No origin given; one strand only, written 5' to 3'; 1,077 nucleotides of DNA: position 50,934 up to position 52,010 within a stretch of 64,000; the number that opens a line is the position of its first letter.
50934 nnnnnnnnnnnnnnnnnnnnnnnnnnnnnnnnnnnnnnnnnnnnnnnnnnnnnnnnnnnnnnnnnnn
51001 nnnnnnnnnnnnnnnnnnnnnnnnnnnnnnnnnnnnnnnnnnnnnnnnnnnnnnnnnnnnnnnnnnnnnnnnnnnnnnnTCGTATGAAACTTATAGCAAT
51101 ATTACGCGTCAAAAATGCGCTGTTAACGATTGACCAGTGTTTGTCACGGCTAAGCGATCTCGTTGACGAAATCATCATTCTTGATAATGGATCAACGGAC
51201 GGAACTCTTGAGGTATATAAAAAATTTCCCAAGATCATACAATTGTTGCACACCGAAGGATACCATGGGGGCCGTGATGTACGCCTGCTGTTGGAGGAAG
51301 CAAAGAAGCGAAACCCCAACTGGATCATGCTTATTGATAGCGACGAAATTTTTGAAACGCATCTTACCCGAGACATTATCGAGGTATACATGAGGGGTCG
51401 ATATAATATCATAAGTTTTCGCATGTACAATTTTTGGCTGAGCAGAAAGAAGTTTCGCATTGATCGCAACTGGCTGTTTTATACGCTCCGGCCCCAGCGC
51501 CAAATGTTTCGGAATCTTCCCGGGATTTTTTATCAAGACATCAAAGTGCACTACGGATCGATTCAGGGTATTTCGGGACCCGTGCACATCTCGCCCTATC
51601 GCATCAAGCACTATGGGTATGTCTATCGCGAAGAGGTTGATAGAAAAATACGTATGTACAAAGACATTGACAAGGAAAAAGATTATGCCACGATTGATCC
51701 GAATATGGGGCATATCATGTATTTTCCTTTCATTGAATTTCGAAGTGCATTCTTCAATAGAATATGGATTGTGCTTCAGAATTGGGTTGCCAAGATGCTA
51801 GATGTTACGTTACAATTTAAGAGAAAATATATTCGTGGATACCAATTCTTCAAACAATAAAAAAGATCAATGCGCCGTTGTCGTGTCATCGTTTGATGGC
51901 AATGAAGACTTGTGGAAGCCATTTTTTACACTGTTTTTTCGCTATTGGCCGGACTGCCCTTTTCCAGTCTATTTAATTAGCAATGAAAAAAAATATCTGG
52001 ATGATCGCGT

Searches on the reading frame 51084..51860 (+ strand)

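Call 10: search_protein_families(library=pfam, proteins=[window:51084-51860:+], max_evalue=0.001)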
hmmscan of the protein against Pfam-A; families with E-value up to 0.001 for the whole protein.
window:51084-51860:+ (258 aa): 2 families
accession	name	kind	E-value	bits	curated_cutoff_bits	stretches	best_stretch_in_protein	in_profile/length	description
PF00535.33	Glycos_transf_2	-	4.4e-14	53.2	23.3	1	9-146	6-150/168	Glycosyl transferase family 2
PF13704.12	Glyco_tranf_2_4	-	7.9e-09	36.3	27.5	1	11-94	2-88/98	Glycosyl transferase family 2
